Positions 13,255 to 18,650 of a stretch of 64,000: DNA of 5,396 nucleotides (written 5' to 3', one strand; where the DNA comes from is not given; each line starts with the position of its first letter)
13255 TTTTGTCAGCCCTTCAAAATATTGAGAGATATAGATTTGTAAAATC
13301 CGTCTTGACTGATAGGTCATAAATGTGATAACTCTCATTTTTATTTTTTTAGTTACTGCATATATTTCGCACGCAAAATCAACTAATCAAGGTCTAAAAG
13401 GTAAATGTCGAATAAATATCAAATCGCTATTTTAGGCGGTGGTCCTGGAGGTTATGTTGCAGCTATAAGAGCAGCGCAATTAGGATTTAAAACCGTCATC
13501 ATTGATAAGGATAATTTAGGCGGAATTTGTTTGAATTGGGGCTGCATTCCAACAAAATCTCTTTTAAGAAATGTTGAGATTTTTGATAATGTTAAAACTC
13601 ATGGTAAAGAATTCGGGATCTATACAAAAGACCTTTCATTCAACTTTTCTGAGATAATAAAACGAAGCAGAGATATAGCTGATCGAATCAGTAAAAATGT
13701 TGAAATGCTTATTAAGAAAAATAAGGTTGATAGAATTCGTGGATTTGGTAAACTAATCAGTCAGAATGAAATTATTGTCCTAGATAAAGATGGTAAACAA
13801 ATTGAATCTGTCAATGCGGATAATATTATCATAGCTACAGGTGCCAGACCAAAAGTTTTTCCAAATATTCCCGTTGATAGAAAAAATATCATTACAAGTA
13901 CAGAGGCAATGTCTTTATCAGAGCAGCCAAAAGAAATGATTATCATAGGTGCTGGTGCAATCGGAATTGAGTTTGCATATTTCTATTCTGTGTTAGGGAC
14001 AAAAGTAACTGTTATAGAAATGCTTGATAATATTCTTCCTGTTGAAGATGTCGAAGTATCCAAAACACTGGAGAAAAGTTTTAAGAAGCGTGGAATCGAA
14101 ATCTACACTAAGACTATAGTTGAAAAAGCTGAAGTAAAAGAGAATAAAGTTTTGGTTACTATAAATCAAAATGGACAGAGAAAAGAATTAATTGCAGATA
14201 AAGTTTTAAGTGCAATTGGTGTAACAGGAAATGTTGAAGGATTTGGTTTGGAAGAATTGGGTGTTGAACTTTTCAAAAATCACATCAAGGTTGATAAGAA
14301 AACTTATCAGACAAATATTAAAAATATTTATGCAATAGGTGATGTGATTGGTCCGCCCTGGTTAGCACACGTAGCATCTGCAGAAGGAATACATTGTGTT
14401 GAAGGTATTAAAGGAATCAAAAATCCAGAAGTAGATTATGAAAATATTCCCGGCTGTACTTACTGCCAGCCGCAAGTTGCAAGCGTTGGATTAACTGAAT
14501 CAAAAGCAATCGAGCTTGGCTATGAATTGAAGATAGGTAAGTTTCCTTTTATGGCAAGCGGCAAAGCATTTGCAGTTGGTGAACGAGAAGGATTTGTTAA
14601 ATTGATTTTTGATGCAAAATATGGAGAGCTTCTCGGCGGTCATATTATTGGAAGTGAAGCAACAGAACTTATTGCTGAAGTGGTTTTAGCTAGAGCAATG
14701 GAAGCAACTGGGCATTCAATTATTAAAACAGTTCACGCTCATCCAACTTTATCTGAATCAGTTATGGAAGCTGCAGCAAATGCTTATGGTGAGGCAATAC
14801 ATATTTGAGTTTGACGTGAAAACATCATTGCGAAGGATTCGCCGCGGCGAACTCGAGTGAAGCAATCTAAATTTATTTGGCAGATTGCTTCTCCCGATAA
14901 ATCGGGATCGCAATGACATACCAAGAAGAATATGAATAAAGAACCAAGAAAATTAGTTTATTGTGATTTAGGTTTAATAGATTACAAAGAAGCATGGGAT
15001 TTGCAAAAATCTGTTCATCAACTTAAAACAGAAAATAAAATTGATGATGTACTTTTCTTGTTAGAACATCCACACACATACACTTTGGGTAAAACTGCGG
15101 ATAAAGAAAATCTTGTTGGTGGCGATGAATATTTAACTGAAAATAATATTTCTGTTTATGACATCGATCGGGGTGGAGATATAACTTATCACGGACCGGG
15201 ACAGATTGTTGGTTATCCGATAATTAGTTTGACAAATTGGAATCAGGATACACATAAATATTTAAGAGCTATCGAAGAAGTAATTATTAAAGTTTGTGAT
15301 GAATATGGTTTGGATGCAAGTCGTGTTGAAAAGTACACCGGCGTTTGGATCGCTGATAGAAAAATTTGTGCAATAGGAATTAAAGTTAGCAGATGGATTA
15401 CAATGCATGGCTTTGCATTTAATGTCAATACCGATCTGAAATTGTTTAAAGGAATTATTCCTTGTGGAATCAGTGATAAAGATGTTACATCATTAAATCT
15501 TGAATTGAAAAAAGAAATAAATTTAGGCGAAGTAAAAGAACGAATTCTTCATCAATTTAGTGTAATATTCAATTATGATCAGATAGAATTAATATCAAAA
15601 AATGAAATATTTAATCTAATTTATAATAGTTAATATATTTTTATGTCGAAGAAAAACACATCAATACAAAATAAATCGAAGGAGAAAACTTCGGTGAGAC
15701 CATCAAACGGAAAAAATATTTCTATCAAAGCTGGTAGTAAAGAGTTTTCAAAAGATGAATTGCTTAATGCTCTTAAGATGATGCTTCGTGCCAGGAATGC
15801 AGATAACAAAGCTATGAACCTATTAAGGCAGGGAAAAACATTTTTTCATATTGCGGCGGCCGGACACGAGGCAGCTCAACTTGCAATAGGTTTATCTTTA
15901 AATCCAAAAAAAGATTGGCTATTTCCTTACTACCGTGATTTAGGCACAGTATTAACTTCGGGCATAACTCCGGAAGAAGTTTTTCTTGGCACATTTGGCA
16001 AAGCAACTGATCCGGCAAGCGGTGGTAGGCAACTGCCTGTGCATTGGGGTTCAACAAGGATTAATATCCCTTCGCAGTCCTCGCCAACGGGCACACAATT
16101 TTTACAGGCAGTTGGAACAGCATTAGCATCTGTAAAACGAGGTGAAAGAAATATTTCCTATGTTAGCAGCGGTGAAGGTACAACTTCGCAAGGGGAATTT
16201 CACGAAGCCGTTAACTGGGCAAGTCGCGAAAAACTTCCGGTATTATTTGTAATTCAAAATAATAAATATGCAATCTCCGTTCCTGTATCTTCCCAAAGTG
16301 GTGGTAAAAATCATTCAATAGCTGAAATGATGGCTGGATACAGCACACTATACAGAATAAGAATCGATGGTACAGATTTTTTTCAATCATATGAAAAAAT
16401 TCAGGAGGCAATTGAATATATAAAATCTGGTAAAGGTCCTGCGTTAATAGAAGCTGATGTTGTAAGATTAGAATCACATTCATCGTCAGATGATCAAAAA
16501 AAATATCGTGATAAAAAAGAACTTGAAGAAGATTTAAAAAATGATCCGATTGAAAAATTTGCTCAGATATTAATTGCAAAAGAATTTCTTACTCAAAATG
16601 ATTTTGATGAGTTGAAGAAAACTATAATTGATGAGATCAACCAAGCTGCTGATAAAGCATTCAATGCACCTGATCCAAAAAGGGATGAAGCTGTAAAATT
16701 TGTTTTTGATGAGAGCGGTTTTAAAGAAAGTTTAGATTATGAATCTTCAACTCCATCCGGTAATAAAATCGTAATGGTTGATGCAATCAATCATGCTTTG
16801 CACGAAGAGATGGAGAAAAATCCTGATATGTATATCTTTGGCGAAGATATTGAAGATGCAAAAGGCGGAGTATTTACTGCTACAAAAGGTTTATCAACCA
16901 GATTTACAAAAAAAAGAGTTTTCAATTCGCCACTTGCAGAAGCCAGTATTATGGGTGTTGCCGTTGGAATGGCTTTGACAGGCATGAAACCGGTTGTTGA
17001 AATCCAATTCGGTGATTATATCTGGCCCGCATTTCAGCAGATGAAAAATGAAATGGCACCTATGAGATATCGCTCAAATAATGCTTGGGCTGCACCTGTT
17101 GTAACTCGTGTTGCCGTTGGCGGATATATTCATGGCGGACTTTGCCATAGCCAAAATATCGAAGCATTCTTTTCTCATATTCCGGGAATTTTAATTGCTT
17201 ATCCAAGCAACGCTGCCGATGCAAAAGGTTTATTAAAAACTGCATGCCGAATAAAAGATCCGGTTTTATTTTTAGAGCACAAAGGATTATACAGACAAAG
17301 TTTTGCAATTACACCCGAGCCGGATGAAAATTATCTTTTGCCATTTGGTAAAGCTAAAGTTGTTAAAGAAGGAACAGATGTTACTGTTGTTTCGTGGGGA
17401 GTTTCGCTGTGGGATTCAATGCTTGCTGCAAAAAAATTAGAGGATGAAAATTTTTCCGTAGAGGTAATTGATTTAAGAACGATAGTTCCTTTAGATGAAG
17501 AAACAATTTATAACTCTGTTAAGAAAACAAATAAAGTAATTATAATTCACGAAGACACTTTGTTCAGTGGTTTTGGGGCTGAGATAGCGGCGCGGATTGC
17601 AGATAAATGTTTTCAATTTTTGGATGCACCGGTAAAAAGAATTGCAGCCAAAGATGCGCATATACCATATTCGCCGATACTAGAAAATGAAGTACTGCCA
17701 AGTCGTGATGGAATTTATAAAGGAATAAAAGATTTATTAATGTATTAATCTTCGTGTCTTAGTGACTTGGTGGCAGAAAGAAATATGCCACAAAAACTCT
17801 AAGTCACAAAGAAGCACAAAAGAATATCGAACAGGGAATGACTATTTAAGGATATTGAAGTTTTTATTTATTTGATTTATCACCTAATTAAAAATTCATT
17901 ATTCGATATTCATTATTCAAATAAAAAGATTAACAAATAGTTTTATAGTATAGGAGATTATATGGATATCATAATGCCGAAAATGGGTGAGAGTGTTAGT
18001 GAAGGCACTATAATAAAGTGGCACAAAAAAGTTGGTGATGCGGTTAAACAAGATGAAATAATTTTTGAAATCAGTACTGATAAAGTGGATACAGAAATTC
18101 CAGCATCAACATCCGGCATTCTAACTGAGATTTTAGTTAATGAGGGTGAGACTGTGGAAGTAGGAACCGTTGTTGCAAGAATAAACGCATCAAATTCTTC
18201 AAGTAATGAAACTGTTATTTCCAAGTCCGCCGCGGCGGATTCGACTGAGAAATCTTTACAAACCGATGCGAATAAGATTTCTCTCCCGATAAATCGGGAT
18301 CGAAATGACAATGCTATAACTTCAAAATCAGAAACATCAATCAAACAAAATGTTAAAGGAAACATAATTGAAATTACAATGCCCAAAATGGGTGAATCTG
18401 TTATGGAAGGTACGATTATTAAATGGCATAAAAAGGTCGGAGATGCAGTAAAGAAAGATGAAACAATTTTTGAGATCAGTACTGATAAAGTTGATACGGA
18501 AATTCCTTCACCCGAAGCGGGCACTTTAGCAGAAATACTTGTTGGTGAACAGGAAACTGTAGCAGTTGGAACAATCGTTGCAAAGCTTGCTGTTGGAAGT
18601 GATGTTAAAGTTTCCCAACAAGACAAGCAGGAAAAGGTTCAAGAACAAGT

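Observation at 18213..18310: An intergenic-type palindromic repeat element sits in frame inside the E2 acyltransferase gene and encodes most of the inter-lipoyl-domain linker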

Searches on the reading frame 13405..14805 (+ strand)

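Call 78: search_protein_families(library=pfam, proteins=[window:13405-14805:+], max_evalue=0.00001)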
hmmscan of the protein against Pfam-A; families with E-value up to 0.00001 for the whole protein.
window:13405-14805:+ (467 aa): 11 families
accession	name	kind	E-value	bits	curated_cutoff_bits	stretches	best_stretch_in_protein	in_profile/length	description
PF07992.20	Pyr_redox_2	-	2e-66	224.8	26.1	1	5-328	1-291/291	Pyridine nucleotide-disulphide oxidoreductase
PF02852.28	Pyr_redox_dim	-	5.2e-36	123.6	25.3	1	348-457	1-110/110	Pyridine nucleotide-disulphide oxidoreductase, dimerisation domain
PF00070.33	Pyr_redox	-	3.6e-21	75.9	22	1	178-253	2-79/82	Pyridine nucleotide-disulphide oxidoreductase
PF13738.12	Pyr_redox_3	-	1.3e-15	57.9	30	1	9-312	2-305/305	Pyridine nucleotide-disulphide oxidoreductase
PF01134.28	GIDA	-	8.7e-09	35.3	22.1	1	7-147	2-150/391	Glucose inhibited division protein A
PF13450.12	NAD_binding_8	-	1.7e-08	35.1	21.9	0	9-42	1-35/68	NAD(P)-binding Rossmann-like domain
PF03486.20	HI0933_like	-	3.9e-07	30.2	50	0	6-37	2-33/244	HI0933-like protein Rossmann domain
PF01266.30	DAO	-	6e-07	29.7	27.9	0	179-206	3-30/353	FAD dependent oxidoreductase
PF01494.25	FAD_binding_3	-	5.9e-06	26.2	22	0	5-36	2-33/349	FAD binding domain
PF12831.13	FAD_oxidored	-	7.4e-06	25.9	27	1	7-40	2-36/416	FAD dependent oxidoreductase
PF00890.30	FAD_binding_2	-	8.3e-06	25.7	20.4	0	7-40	2-35/414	FAD binding domain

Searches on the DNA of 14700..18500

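Call 58: search_rna_families(source=window, start=14700, end=18500, threshold=evalue, max_evalue=1)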
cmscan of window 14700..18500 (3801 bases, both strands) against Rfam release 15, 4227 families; matches with E-value up to 1: 0.
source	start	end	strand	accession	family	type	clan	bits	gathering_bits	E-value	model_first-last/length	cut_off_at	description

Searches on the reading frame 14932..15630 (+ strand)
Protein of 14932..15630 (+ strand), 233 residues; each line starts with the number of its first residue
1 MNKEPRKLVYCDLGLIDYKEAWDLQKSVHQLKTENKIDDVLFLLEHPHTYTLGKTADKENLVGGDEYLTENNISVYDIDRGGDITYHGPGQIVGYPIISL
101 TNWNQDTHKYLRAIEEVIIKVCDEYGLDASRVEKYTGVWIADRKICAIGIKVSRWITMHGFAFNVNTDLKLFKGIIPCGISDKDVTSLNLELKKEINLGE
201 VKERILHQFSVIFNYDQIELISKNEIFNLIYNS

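Call 78: search_protein_families(library=pfam, proteins=[window:14932-15630:+], max_evalue=0.00001)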
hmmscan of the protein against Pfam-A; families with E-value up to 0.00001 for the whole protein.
window:14932-15630:+ (233 aa): 1 family
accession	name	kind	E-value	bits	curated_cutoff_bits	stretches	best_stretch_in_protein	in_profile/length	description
PF21948.1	LplA-B_cat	-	8.1e-57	192.8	27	1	17-209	1-199/200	Lipoyl protein ligase A/B catalytic domain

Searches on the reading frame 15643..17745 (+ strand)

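Call 78: search_protein_families(library=pfam, proteins=[window:15643-17745:+], max_evalue=0.00001)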
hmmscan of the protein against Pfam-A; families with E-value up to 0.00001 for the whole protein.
window:15643-17745:+ (701 aa): 3 families
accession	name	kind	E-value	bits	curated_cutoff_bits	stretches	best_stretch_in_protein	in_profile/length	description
PF00676.26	E1_dh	-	9.5e-66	222.2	22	1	45-346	2-298/300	Dehydrogenase E1 component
PF02779.29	Transket_pyr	-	1.3e-39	136.1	27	1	375-551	2-173/174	Transketolase, pyrimidine binding domain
PF02780.25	Transketolase_C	-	2.2e-37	128.2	25.9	1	569-691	1-124/124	Transketolase, C-terminal domain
